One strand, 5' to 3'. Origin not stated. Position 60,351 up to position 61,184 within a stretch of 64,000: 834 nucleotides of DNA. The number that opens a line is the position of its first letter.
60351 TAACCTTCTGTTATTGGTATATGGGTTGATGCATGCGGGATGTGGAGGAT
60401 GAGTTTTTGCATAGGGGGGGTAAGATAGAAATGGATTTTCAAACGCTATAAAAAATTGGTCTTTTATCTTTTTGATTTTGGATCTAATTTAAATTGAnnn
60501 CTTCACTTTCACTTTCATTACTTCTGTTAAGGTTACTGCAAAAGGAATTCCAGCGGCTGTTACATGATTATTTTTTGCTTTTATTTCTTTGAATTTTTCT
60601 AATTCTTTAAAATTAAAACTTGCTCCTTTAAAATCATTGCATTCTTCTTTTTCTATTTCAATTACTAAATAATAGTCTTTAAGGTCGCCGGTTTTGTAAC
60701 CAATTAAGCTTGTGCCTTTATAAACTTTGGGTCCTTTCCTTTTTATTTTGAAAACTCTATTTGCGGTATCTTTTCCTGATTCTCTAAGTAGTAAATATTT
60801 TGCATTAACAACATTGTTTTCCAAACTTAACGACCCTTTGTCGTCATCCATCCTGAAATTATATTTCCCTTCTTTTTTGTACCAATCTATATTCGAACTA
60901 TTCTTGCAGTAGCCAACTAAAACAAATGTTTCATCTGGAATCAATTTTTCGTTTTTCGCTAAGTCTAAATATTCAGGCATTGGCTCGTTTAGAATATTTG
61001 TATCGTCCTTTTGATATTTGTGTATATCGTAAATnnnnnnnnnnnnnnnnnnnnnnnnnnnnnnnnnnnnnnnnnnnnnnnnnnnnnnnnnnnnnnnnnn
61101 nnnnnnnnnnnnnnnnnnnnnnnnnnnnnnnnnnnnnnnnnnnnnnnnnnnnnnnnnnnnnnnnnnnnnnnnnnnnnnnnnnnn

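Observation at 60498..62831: McrC-like PD-(D/E)XK protein with no partner GTPase in view, and unassigned N-terminal (about 400 aa) and C-terminal (about 170 aa) domains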

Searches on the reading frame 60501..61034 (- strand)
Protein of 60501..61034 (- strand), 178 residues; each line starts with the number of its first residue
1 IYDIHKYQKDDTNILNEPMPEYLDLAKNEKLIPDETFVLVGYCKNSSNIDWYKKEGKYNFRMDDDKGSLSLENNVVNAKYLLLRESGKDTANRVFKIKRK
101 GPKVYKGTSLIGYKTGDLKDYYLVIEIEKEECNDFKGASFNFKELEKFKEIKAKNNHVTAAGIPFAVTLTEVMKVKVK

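Call 35: search_protein_representatives(protein=window:60501-61034:-)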
Query: 178 residues. Proteins with E-value up to 0.001 (for the whole library): 236; up to 1e-10: 97; up to 1e-30: 8. The best 150 are listed.
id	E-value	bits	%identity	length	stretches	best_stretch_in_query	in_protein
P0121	1.5e-87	308.0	82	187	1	1-178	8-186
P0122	1.6e-50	187.5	55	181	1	1-175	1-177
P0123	2.5e-39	151.0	51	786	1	2-178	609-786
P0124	4.1e-38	147.0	49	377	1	1-177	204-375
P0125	5.5e-38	146.6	51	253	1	2-175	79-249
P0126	4.5e-37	143.7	49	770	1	1-175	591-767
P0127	8.6e-36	139.5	46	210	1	9-177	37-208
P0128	2.6e-35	137.9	48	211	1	11-174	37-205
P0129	1.6e-29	119.1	44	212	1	2-177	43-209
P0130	2.9e-29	118.2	46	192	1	2-176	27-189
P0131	5.0e-29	117.5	46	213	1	2-156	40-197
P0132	4.9e-27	111.0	44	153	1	26-178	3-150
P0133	1.1e-25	106.5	46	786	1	2-176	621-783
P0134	3.2e-24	101.8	38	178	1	1-175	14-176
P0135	5.8e-24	101.0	66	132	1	4-80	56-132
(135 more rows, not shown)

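Call 46: predict_structure(alignment_id=A4)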
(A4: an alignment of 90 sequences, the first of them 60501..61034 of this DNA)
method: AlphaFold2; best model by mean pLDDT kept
length: 178 residues; sequences in the alignment: 90
mean_pLDDT: 80.0   pTM: 0.73
mean pLDDT of the five models: 80.0, 79.8, 78.6, 77.8, 77.2
residues with pLDDT >= 90: 62; 70-90: 74; 50-70: 36; < 50: 6
segments of 3 or more residues with pLDDT < 50: 1-3
pLDDT, mean of each block of 10 residues (from residue 1): 50 51 62 75 91 93 62 82 91 90 88 88 92 84 91 80 86 85
secondary structure, 60 per line:
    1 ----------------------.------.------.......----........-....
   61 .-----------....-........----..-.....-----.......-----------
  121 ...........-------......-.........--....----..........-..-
elements in order: E37-43 H48-55 E57-61 H73-76 E78-85 E93-97 E103-106 E121-131 E139-141 H146-154 H157-160 E165-168 H169-174

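Call 49: fold_search(model_id=the predicted structure, library=pdb)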
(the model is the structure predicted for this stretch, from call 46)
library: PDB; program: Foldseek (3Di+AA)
matches with E <= 10: 316; with E <= 0.001: 8
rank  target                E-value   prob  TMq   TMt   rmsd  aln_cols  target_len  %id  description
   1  4rdo_E                4.5e-04  1.00  0.42  0.51   6.6       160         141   15  Structure of YTH-YTHDF2 in the free state (released 2014-12-24)
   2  6fpx_A                5.8e-04  1.00  0.43  0.43  10.6       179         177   13  Structure of S. pombe Mmi1 in complex with 11-mer RNA (released 2018-05-09)
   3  4u8t_B                6.6e-04  1.00  0.33  0.37   5.7       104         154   15  Crystal structure of YTH domain of Zygosaccharomyces rouxii MRB1 protein in complex with N6-Methyladenosine RNA (released 2014-09-10)
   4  9szp_A                8.0e-04  1.00  0.33  0.42   4.9        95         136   10  Crystal structure of the human YTHDC2 YTH domain in complex with m6A DNA (released 2026-04-01)
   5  4wqn_A                8.0e-04  1.00  0.47  0.53   5.7       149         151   14  Crystal structure of N6-methyladenosine RNA reader YTHDF2 (released 2014-11-19)
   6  5h8a_B                8.0e-04  1.00  0.36  0.38   6.7       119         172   14  Mmi1 YTH domain (released 2016-01-13)
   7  6fpx_E                8.0e-04  0.99  0.32  0.33   7.7       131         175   13  Structure of S. pombe Mmi1 in complex with 11-mer RNA (released 2018-05-09)
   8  4rcj_A                9.1e-04  1.00  0.48  0.46   5.9       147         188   18  Crystal structure of YTHDF1 YTH domain in complex with 5mer m6A RNA (released 2014-11-12)
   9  4rdo_F                1.0e-03  1.00  0.45  0.54   5.8       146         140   14  Structure of YTH-YTHDF2 in the free state (released 2014-12-24)
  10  2yu6_MODEL_1_A        1.0e-03  1.00  0.34  0.42   5.8       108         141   12  Solution structure of the YTH domain in YTH domain-containing protein 2 (released 2007-10-09)
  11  4r3i_A                1.1e-03  1.00  0.40  0.43   4.8       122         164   12  The crystal structure of an RNA complex (released 2014-09-17)
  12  2p5d                  1.2e-03  1.00  0.43  0.51   6.3       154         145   19  Crystal structure of MJECL36 from Methanocaldococcus jannaschii DSM 2661 (released 2007-09-18)
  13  6yex_A                1.2e-03  1.00  0.41  0.27   7.0       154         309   12  VcaM4I restriction endonuclease in the absence of DNA (released 2020-12-16)
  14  5dno_A                1.3e-03  1.00  0.42  0.45   7.1       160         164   13  Crystal structure of Mmi1 YTH domain complex with RNA (released 2016-04-06)
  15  9qem_B                1.3e-03  1.00  0.43  0.50   7.1       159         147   16  Crystal structure of YTHDF2 in complex with compound 3 (AI-DF2-11) (released 2025-07-09)
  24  2ar1                  2.2e-03  0.99  0.41  0.45   7.3       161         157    9  Structure of Hypothetical protein from Leishmania major (released 2005-08-30)
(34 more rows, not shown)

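Call 63: search_solved_structures(query=A5, max_evalue=10, show_alignments=3)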
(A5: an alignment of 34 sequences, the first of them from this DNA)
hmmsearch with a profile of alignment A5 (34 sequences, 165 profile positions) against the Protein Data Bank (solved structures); distinct sequences matched with E-value up to 10: 0.

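Call 64: search_protein_families(library=pfam, alignment_id=A5, max_evalue=1)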
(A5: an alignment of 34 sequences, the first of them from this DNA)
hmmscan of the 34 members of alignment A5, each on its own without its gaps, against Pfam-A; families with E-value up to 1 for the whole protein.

A. member 1, seq(166 aa): 1 family
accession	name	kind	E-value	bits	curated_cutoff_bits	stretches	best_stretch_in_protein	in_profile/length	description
PF14006.11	YqzL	-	0.77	10.5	27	0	102-119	9-26/44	YqzL-like protein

B. families by the number of members that match (of 34 scanned): 11 families
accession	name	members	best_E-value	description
PF25498.1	DUF7912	1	0.0049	Domain of unknown function (DUF7912)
PF05045.17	RgpF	1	0.029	Rhamnan synthesis protein F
PF20880.2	G1_gp67_N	1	0.055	Phage G1 gp67, N-terminal domain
PF18962.6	Por_Secre_tail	1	0.056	Secretion system C-terminal sorting domain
PF24100.1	DUF7381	1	0.091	Domain of unknown function (DUF7381)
PF23439.1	DUF7124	1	0.11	Domain of unknown function (DUF7124)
PF25280.1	POTRA2_Toc75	1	0.17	Toc75-like, second POTRA domain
PF24822.1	DUF7712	1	0.2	Family of unknown function (DUF7712)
PF08451.16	A_deaminase_N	1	0.22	Adenosine/AMP deaminase N-terminal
PF25344.1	PH_LRR1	1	0.23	LRR1 pleckstrin homology domain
PF14006.11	YqzL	1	0.77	YqzL-like protein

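Call 77: fold_search(model_id=the predicted structure, library=viral)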
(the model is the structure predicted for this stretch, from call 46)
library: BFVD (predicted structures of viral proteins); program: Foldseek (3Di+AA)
matches with E <= 10: 222; with E <= 0.001: 0
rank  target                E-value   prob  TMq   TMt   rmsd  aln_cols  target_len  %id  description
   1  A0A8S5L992            6.9e-03  0.98  0.40  0.51   4.6       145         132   10  Uncharacterized protein [Myoviridae sp. ctPuP5]
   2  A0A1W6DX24            1.1e-02  0.60  0.26  0.27  13.0       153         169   10  DUF3850 domain-containing protein [Sphingobium phage Lacusarx]
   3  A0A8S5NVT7            1.5e-02  0.89  0.38  0.23   8.8       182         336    9  Uncharacterized protein [Myoviridae sp. ctEBR14]
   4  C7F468                1.8e-02  0.92  0.29  0.28   7.1       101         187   10  (no name in the UniProt tables at hand)
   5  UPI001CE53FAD         1.8e-02  0.69  0.29  0.26   7.7       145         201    9  (no name look-up for this kind of identifier)
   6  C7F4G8                2.5e-02  0.57  0.31  0.26   9.2       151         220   14  (no name in the UniProt tables at hand)
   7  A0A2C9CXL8            3.4e-02  0.28  0.20  0.21  10.2       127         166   10  Uncharacterized protein [Yersinia phage fHe-Yen9-04]
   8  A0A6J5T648            4.3e-02  0.72  0.36  0.42   8.4       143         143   13  Uncharacterized protein [uncultured Caudovirales phage]
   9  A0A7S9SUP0            4.6e-02  0.80  0.41  0.46   8.6       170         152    6  Uncharacterized protein [Virus NIOZ-UU159]
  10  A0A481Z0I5            4.9e-02  0.72  0.32  0.42   5.9       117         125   15  Uncharacterized protein [Mimivirus LCMiAC01]
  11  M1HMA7                4.9e-02  0.66  0.31  0.24   5.3       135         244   11  (no name in the UniProt tables at hand)
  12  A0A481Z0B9            4.9e-02  0.60  0.36  0.21   7.7       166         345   11  Uncharacterized protein [Mimivirus LCMiAC01]
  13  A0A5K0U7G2            5.6e-02  0.66  0.36  0.13   5.7       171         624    9  Uncharacterized protein [Yasminevirus sp. GU-2018]
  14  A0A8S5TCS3            7.2e-02  0.85  0.35  0.38   4.9       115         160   10  Uncharacterized protein [Myoviridae sp. ctiX384]
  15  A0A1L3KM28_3          1.1e-01  0.63  0.30  0.06   5.2       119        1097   11  (no name in the UniProt tables at hand)
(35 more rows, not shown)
